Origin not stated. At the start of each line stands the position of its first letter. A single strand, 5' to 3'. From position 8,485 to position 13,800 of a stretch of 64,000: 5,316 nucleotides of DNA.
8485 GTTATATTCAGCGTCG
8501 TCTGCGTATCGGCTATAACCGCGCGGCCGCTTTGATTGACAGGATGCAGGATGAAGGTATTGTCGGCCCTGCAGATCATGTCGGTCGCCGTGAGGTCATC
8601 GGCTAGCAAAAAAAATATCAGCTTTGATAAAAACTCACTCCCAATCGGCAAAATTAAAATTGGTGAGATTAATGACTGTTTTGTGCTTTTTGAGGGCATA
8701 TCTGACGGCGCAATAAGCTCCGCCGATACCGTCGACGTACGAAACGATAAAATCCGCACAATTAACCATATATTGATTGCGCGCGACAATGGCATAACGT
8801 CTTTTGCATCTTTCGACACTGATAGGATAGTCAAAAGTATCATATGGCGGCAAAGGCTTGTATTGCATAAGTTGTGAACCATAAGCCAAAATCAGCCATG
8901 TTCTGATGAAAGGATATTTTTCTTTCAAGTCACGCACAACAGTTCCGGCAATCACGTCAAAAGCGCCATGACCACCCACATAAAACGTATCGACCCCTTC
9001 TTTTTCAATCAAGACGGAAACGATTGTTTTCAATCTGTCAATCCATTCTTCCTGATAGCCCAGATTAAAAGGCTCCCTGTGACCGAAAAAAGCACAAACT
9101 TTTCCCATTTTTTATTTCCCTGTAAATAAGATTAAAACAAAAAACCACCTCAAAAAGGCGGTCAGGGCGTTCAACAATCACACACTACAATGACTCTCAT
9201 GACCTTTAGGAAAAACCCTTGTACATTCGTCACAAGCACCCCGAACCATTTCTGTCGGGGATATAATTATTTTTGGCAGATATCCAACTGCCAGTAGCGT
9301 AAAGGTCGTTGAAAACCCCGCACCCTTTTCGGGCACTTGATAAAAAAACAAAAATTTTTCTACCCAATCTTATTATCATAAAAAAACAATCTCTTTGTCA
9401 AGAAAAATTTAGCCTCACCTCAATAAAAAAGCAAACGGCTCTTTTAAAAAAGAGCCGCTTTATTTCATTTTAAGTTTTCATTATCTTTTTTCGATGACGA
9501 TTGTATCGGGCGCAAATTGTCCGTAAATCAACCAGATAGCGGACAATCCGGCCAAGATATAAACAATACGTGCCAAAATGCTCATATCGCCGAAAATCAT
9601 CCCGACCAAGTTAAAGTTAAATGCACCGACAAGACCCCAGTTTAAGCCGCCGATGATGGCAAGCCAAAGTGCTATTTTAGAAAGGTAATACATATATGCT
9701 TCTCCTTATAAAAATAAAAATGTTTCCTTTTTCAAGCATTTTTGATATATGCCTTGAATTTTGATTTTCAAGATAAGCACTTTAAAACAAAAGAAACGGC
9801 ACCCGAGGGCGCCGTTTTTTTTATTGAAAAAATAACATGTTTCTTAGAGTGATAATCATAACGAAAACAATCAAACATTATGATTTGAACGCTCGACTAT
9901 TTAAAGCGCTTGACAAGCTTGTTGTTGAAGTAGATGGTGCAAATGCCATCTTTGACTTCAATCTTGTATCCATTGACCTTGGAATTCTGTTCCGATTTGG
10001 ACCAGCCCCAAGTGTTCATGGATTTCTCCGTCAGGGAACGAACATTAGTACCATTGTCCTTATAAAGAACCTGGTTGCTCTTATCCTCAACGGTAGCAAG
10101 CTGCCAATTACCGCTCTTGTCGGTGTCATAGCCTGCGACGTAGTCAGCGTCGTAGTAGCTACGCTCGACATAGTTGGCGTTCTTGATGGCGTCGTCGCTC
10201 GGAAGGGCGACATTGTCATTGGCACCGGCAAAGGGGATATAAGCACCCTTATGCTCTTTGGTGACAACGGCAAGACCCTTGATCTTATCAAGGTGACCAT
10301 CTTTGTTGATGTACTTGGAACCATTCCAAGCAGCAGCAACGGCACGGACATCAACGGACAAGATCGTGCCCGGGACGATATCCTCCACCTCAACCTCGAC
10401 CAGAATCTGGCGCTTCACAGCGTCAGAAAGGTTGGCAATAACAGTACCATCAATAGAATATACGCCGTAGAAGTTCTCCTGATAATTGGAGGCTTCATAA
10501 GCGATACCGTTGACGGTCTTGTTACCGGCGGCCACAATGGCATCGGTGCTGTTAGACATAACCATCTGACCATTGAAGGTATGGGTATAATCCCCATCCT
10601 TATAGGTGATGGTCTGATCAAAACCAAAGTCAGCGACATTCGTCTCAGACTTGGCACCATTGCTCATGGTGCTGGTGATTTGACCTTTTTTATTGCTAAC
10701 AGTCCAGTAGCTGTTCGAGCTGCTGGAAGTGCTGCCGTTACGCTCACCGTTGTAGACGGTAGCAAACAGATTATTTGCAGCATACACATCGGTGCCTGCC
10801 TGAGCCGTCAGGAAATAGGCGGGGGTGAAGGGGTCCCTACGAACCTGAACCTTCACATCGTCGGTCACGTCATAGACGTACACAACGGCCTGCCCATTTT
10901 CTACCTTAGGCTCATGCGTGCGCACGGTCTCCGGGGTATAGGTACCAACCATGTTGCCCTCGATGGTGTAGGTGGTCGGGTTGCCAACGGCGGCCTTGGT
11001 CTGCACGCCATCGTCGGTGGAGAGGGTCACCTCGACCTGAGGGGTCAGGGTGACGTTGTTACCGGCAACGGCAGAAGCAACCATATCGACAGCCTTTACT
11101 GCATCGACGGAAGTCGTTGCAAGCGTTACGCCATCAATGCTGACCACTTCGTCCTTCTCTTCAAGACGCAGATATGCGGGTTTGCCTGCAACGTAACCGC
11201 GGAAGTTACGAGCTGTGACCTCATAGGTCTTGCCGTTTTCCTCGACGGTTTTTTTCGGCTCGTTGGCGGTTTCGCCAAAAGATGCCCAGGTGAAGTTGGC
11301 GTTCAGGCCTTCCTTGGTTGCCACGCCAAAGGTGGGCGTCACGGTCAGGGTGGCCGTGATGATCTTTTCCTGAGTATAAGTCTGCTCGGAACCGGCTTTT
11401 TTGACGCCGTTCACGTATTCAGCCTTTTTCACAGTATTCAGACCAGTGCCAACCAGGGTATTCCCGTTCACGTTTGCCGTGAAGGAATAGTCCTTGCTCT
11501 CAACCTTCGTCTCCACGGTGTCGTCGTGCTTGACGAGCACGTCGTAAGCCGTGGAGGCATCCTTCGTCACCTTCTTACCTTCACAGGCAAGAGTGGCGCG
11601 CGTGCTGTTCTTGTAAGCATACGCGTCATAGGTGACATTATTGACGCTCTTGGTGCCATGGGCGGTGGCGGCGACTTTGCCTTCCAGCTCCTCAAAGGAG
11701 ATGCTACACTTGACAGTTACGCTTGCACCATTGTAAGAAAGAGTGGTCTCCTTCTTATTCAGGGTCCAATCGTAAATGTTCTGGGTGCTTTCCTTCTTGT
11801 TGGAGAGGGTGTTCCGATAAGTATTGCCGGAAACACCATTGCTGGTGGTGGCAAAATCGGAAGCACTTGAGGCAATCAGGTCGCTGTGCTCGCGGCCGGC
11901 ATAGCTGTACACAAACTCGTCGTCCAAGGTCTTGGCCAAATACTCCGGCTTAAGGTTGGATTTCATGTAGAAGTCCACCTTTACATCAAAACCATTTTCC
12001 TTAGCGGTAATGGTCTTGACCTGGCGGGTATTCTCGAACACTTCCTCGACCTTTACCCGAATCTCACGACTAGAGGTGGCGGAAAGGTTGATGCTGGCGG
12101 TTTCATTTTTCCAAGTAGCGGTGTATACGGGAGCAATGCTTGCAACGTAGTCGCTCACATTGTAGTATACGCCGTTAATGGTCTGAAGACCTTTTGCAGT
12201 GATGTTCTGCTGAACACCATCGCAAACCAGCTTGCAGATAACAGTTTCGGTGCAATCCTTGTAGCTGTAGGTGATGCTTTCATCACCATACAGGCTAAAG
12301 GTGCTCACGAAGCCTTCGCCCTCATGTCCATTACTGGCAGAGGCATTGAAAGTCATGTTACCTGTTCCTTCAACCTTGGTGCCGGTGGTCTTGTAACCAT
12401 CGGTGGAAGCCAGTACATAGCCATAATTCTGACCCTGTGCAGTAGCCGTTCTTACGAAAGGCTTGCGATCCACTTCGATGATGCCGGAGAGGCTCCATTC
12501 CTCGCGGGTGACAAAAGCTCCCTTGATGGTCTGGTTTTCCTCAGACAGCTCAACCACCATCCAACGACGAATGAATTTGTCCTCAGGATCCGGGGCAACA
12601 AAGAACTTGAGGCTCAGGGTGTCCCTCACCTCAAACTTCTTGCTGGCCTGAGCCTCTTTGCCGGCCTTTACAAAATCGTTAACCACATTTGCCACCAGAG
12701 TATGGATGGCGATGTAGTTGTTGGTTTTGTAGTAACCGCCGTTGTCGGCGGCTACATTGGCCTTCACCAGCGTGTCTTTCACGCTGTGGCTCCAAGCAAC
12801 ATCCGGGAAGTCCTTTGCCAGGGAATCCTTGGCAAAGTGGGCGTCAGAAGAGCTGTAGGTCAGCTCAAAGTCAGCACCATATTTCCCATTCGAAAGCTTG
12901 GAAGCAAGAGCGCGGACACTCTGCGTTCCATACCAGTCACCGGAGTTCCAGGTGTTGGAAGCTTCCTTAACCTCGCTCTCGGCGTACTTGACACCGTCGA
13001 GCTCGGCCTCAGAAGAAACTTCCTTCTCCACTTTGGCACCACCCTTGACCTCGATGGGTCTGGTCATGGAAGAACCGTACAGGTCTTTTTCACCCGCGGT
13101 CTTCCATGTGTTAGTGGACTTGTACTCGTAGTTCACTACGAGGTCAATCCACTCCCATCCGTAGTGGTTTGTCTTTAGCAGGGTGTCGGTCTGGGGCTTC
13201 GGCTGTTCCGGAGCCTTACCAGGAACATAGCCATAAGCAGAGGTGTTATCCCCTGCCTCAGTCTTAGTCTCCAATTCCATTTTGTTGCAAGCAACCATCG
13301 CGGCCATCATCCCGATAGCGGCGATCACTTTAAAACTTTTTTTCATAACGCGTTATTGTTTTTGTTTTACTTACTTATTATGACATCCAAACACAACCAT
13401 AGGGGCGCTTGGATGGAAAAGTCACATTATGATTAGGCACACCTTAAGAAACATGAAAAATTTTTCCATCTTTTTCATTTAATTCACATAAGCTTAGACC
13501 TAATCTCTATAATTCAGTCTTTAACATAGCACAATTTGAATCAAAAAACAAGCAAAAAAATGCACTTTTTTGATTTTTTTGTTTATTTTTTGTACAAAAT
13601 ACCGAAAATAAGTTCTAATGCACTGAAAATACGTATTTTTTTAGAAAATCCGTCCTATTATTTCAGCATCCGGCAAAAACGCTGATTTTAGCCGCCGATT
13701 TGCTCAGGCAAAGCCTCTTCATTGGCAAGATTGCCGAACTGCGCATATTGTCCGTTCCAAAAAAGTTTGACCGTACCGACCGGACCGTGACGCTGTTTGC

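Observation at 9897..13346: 3.45-kb lipoprotein gene with foreign (G+C-rich) composition embedded in AT-rich host DNA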

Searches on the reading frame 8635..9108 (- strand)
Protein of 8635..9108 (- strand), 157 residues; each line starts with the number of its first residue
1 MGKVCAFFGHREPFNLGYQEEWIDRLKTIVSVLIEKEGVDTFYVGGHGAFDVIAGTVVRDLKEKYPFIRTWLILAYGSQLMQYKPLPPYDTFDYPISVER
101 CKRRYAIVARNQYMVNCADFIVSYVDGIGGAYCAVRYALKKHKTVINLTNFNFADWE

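Call 63: search_protein_families(library=pfam, proteins=[window:8635-9108:-], max_evalue=0.1)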
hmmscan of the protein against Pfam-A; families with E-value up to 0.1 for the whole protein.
window:8635-9108:- (157 aa): 2 families
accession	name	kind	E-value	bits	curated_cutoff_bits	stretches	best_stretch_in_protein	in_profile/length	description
PF06908.16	YpsA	-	6.9e-05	23.3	27.7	1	27-85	29-86/168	YspA SLOG family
PF18306.6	LDcluster4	-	0.031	14.3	26.3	1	109-149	85-124/151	SLOG cluster4 family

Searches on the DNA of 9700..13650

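Call 102: search_rna_families(source=window, start=9700, end=13650, threshold=evalue, max_evalue=1)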
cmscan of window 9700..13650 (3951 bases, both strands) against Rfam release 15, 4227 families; matches with E-value up to 1: 2.
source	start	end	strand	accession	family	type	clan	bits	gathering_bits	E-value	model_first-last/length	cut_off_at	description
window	9783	9866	-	RF02059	STnc50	Gene; sRNA;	-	31.1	55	0.017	1-84/84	no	Salmonella enterica sRNA STnc40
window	12119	12239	+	RF00065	snoR9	Gene; snRNA; snoRNA; CD-box;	CL00132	17.7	90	0.63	1-128/128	no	Small nucleolar RNA snoR9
